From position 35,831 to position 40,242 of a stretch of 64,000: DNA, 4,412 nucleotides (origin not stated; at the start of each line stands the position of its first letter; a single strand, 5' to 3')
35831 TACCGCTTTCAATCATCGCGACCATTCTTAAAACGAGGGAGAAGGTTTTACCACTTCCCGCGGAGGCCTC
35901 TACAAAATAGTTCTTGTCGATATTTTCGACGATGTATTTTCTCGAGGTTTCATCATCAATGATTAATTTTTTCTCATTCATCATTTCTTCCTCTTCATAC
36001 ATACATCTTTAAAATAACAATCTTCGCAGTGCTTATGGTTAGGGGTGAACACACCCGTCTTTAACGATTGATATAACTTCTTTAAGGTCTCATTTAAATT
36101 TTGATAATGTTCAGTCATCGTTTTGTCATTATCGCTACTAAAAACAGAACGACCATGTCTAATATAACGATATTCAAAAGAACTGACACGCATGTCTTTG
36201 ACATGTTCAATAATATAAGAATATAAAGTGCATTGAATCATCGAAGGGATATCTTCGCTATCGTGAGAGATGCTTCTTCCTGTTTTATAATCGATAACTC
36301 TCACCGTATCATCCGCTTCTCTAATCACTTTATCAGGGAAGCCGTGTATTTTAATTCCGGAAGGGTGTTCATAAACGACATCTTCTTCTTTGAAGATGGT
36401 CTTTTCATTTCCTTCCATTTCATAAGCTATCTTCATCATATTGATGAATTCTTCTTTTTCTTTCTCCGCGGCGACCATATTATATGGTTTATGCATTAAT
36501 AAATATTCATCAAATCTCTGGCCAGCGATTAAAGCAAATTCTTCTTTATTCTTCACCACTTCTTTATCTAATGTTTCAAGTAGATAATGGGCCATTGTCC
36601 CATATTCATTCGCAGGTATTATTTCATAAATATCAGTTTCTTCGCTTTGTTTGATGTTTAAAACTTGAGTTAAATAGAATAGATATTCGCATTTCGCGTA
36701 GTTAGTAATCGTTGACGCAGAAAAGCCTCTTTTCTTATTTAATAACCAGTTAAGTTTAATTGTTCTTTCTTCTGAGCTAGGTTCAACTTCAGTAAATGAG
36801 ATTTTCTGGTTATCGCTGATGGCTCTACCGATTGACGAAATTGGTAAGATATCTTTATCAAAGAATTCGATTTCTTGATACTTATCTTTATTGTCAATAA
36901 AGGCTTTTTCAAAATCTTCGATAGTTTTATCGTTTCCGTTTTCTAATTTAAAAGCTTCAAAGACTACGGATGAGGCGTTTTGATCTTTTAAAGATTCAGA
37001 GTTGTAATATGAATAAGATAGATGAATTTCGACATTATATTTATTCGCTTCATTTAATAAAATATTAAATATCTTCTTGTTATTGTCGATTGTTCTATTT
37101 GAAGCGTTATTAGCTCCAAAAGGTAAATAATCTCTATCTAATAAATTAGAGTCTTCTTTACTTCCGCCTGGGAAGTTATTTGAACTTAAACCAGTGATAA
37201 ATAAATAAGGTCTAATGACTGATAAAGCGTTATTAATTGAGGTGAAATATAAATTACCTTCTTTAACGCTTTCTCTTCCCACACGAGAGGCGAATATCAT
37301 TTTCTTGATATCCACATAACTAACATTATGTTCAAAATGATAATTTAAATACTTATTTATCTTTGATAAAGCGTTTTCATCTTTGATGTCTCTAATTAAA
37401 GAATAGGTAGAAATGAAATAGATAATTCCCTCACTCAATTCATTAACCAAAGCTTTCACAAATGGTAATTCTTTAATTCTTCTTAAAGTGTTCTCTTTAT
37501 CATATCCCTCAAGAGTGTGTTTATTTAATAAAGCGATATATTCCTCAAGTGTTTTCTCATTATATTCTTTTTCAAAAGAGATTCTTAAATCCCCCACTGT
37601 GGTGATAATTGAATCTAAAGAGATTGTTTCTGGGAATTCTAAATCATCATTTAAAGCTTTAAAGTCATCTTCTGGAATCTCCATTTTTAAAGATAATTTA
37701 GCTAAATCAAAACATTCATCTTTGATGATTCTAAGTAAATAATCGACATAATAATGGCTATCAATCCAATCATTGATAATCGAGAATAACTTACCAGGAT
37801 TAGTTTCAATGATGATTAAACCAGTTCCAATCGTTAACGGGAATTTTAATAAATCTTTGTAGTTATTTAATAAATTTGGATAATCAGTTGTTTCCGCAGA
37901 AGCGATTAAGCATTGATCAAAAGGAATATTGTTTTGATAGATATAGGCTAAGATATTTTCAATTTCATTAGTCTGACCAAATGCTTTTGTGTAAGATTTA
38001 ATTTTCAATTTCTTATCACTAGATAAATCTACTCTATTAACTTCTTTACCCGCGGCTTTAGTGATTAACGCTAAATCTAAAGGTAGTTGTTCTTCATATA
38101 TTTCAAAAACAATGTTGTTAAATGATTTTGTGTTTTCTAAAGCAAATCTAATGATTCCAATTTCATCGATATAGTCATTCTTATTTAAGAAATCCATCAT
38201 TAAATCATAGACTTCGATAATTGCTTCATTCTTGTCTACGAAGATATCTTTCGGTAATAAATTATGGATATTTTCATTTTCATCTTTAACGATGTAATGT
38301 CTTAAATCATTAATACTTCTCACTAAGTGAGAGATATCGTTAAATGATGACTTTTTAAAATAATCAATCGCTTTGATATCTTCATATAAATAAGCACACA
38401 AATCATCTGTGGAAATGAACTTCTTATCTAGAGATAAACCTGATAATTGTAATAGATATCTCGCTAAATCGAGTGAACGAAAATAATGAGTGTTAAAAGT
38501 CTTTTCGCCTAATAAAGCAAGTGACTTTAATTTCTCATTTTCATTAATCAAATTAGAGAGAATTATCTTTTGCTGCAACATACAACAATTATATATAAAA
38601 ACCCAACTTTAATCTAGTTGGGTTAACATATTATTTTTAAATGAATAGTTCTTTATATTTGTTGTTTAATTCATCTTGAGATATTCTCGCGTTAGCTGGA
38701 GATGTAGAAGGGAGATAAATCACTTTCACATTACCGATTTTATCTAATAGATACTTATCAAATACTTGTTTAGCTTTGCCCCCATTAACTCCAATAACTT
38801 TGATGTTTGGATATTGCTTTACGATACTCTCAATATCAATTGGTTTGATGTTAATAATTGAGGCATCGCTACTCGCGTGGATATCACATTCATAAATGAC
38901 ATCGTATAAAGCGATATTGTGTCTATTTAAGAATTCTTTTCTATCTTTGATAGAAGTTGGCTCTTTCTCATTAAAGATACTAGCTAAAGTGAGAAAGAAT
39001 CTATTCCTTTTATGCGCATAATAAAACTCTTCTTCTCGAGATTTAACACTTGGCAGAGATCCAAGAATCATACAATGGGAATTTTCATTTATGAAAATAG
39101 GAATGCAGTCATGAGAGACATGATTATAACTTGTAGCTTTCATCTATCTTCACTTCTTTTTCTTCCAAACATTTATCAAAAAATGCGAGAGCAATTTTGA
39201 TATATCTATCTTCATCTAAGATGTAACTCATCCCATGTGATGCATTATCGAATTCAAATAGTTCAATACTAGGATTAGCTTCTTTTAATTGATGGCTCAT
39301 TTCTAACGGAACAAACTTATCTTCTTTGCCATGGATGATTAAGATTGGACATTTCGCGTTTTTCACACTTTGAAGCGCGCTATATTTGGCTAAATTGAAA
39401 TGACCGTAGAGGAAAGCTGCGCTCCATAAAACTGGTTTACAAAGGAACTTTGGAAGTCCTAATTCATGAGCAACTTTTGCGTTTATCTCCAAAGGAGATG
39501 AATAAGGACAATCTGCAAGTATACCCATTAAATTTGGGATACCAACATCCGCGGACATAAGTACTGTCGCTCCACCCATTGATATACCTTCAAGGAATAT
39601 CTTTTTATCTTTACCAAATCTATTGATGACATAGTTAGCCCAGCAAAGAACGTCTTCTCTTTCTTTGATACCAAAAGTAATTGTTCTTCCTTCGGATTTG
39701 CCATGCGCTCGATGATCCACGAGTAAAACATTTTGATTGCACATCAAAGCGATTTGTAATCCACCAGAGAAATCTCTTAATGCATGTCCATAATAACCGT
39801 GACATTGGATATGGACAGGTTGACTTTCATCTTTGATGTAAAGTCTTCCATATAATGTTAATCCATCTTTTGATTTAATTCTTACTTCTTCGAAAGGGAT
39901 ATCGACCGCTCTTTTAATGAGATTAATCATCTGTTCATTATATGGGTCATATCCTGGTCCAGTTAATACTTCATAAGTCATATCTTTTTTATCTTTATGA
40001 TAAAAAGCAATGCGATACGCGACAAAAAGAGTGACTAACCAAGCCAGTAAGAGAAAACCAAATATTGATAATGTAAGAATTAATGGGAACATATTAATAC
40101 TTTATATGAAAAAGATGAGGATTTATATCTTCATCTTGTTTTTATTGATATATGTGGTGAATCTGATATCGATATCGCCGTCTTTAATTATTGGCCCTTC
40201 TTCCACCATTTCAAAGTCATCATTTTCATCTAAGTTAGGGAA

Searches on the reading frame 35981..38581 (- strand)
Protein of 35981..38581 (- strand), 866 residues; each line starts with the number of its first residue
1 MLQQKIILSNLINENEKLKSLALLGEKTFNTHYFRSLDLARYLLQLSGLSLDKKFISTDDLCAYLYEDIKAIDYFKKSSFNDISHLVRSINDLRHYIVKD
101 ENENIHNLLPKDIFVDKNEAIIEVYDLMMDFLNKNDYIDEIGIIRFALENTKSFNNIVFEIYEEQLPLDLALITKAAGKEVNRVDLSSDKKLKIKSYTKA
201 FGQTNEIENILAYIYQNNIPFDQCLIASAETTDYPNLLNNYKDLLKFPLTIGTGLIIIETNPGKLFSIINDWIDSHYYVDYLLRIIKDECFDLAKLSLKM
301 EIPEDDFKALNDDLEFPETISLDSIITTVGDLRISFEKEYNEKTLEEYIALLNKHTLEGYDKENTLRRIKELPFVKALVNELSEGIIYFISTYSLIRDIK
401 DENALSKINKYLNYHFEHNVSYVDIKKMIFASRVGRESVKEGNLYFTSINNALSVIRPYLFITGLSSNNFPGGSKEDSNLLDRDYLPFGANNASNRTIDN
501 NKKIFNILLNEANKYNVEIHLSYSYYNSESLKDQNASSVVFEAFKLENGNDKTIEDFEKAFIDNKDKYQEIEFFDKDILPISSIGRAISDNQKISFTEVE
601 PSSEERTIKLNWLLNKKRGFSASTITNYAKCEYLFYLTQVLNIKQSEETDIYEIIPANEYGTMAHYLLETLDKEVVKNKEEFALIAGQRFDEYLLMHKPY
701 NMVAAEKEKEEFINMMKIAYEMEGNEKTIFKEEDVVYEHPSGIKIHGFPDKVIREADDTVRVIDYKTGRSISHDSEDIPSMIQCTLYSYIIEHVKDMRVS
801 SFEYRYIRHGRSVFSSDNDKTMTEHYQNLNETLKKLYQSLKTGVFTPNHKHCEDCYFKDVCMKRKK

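Call 14: search_protein_families(library=pfam, proteins=[window:35981-38581:-], max_evalue=0.001)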
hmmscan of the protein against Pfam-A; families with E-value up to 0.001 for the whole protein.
window:35981-38581:- (866 aa): 2 families
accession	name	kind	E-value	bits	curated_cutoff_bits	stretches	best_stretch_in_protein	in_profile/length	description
PF12705.13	PDDEXK_1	-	8.4e-25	88.6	22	1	620-861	2-246/247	PD-(D/E)XK nuclease superfamily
PF19034.5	RnlA-toxin_DBD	-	0.00056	20.7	27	1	46-124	29-110/125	RNase LS, bacterial toxin DBD domain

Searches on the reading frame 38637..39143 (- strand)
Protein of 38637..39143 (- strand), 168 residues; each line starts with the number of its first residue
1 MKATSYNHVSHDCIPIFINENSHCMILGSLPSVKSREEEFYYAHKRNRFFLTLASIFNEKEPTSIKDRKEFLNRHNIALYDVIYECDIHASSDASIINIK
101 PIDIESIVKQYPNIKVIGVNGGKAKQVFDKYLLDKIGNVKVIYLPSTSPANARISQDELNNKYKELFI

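Call 57: search_protein_families(library=pfam, proteins=[window:38637-39143:-], max_evalue=0.01)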
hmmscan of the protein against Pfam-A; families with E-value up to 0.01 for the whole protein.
window:38637-39143:- (168 aa): 1 family
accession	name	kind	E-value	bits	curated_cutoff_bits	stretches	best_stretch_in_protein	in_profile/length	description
PF03167.25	UDG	-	5.5e-07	30.2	24.3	1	17-164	3-133/141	Uracil DNA glycosylase superfamily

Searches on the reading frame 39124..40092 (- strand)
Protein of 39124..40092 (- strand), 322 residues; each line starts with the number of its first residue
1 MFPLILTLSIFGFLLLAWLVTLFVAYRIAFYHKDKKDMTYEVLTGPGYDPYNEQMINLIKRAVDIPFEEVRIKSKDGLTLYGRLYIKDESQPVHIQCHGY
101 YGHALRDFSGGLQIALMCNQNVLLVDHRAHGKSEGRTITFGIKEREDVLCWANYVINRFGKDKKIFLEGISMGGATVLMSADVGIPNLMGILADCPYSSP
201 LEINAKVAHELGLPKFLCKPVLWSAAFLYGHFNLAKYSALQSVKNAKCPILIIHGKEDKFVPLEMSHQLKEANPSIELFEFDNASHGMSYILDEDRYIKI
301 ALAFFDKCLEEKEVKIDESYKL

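Call 16: search_protein_families(library=pfam, proteins=[window:39124-40092:-], max_evalue=0.01)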
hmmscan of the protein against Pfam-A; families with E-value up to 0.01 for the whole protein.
window:39124-40092:- (322 aa): 10 families
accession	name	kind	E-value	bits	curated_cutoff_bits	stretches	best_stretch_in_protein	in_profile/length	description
PF12146.15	Hydrolase_4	-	2.3e-12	47.2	27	2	95-180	8-93/239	Serine aminopeptidase, S33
PF00561.26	Abhydrolase_1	-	2.4e-11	44.2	25.8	2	97-182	6-88/245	alpha/beta hydrolase fold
PF00326.27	Peptidase_S9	-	9.7e-10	38.7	22.6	1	143-310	43-211/213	Prolyl oligopeptidase family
PF01738.24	DLH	-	2.9e-06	27.5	21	1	225-289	124-189/217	Dienelactone hydrolase family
PF12697.13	Abhydrolase_6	-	5.1e-06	27.8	26.3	1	115-293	21-210/217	Alpha/beta hydrolase family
PF20434.5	BD-FAE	-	1.7e-05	24.9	26.8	1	235-271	177-213/215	BD-FAE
PF02129.25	Peptidase_S15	-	0.00051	20.2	23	0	122-201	54-133/262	X-Pro dipeptidyl-peptidase (S15 family)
PF20408.4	Abhydrolase_11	-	0.0021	18.3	27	0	240-288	120-167/193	Alpha/beta hydrolase domain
PF02230.22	Abhydrolase_2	-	0.0024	18.2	23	0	243-272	151-181/217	Phospholipase/Carboxylesterase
PF03959.19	FSH1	-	0.0072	16.5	21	0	225-279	141-193/211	Serine hydrolase (FSH1)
